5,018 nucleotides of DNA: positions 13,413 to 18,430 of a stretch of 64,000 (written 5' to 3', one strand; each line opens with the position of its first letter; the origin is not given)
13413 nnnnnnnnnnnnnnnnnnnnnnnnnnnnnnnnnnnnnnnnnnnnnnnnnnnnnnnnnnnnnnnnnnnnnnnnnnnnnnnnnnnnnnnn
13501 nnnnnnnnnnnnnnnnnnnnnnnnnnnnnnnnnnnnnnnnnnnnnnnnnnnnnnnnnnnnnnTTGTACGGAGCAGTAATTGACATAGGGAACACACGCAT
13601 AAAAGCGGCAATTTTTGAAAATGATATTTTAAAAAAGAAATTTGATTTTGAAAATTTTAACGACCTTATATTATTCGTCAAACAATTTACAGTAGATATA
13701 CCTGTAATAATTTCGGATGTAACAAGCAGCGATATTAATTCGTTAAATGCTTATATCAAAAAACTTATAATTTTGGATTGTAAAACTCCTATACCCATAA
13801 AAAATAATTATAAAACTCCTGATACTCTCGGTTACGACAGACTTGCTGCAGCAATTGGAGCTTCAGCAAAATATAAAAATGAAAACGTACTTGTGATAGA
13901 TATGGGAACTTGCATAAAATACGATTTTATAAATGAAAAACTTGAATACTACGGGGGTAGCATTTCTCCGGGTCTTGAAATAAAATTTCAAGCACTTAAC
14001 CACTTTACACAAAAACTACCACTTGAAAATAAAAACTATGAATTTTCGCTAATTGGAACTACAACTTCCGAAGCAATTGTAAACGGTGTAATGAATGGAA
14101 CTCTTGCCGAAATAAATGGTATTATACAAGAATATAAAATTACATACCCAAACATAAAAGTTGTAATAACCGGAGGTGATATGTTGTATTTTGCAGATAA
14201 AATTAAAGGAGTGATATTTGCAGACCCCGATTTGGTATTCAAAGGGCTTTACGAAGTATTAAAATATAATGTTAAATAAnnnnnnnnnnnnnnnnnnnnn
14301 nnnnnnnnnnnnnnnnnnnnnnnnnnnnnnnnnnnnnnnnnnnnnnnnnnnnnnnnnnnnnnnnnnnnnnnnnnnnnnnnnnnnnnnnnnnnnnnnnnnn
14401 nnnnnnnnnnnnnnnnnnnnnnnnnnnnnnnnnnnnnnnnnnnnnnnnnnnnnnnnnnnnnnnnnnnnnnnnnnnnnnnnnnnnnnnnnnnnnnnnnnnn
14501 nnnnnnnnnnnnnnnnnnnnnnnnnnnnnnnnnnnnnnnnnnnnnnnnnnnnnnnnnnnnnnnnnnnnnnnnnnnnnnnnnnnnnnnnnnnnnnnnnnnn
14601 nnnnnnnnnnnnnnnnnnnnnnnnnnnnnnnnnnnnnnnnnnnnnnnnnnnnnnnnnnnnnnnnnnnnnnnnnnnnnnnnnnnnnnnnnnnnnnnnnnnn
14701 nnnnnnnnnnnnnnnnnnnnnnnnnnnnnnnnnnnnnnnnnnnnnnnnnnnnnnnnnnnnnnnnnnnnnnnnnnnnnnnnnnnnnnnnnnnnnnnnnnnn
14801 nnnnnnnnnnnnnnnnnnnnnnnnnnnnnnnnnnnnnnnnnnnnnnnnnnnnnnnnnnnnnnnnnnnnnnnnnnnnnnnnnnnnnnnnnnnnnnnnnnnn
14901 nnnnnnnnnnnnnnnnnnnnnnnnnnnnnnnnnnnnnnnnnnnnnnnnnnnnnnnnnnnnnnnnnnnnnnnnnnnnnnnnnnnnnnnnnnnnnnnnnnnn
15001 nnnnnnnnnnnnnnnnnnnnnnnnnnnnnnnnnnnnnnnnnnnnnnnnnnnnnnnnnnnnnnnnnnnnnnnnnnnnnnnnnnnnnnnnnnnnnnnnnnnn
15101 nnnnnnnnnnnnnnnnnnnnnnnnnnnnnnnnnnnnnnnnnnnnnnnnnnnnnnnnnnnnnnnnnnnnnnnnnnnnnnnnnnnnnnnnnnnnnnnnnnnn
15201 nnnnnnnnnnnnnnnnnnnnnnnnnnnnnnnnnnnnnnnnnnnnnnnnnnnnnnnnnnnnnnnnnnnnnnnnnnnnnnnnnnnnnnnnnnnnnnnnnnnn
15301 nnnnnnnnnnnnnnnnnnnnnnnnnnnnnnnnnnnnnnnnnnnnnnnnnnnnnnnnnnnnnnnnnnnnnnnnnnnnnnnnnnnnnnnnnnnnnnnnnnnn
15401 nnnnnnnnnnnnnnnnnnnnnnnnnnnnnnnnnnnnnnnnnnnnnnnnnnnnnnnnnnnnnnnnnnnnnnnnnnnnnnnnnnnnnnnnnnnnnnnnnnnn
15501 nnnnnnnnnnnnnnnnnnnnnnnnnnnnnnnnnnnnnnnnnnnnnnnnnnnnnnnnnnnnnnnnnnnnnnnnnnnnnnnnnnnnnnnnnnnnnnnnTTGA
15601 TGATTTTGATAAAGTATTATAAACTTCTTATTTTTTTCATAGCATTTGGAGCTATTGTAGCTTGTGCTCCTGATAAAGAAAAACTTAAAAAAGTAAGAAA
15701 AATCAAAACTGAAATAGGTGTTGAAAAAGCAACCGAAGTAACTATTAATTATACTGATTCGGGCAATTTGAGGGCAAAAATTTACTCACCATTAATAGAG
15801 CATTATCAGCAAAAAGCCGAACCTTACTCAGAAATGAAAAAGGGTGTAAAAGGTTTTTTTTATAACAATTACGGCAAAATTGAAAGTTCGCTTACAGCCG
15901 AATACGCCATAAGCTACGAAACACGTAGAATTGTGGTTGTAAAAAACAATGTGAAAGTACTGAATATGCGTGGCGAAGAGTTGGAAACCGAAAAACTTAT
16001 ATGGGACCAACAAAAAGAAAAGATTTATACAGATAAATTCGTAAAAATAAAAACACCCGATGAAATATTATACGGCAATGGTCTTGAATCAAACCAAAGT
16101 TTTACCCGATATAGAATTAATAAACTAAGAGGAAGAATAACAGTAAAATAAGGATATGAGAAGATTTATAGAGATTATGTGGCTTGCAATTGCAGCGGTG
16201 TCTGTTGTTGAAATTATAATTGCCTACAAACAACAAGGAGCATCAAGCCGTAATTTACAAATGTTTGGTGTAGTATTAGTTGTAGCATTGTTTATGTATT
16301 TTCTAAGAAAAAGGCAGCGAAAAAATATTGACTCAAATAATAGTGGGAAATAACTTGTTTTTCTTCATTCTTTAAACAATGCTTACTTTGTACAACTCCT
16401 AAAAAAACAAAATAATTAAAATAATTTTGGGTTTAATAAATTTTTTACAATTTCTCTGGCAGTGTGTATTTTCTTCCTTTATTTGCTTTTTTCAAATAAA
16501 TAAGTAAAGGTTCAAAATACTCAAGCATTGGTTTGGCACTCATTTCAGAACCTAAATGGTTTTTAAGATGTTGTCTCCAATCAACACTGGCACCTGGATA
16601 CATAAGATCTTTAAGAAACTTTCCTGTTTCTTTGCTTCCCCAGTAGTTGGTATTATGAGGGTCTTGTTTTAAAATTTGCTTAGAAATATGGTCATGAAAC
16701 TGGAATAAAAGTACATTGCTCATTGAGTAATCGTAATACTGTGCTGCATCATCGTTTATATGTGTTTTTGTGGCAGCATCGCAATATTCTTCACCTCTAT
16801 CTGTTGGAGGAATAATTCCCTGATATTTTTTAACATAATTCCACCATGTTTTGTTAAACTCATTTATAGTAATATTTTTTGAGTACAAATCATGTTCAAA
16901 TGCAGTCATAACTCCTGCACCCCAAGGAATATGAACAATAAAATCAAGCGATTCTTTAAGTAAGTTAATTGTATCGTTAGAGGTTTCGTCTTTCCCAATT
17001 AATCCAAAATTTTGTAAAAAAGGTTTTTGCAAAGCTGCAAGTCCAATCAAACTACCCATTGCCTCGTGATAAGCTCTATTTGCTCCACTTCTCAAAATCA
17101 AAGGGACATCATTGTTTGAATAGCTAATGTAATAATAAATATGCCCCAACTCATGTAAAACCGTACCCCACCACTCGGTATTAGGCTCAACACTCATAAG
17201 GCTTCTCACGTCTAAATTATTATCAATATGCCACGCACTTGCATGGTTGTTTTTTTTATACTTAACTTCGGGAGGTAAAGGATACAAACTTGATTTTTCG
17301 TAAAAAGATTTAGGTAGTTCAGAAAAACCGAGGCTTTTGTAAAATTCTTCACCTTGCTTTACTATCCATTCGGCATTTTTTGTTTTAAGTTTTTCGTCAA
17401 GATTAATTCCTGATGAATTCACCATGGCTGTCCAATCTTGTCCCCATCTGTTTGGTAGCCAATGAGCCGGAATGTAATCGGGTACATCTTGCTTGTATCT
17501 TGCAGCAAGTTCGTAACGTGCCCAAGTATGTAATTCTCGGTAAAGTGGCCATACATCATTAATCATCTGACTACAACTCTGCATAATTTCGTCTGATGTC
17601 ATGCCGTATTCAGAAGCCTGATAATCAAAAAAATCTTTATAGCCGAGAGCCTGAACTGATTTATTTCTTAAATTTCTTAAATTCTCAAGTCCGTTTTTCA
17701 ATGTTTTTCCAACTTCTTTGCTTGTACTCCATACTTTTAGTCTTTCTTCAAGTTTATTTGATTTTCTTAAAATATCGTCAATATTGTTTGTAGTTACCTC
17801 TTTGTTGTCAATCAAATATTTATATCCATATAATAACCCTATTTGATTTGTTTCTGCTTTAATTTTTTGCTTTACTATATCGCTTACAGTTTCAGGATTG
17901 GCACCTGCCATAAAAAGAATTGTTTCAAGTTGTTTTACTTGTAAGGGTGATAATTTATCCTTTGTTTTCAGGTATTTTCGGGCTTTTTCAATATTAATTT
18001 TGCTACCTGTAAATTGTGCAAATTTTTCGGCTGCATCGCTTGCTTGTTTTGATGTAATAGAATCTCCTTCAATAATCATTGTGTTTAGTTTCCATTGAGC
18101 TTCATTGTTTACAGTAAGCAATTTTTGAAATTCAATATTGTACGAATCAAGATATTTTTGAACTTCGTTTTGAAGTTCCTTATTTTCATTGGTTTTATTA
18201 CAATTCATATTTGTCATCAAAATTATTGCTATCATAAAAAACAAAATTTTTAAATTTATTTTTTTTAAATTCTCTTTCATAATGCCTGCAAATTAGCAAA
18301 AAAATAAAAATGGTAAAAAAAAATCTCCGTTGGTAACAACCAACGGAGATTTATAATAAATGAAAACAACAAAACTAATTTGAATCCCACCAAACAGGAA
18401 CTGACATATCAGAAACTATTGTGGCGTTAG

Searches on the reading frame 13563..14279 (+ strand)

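Call 48: search_protein_families(library=pfam, proteins=[window:13563-14279:+], max_evalue=0.00001)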
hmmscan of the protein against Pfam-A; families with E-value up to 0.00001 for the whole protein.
window:13563-14279:+ (238 aa): 1 family
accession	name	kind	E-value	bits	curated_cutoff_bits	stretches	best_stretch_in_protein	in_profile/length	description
PF03309.20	Pan_kinase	-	2.2e-39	135.9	24.7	1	5-189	3-204/205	Type III pantothenate kinase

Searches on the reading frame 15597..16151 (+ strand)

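Call 48: search_protein_families(library=pfam, proteins=[window:15597-16151:+], max_evalue=0.00001)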
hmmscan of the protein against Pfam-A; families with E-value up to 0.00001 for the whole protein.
window:15597-16151:+ (184 aa): 1 family
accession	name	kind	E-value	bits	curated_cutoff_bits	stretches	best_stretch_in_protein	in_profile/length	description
PF06835.18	LptC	-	2.4e-12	47.3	21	1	15-168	9-160/175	Lipopolysaccharide-assembly, LptC-related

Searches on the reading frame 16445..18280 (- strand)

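Call 48: search_protein_families(library=pfam, proteins=[window:16445-18280:-], max_evalue=0.00001)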
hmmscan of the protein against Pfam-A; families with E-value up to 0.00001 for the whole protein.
window:16445-18280:- (611 aa): 1 family
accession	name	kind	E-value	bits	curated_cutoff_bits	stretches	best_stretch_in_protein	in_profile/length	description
PF01401.24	Peptidase_M2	-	1.8e-97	327.8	23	1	37-603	4-575/581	Angiotensin-converting enzyme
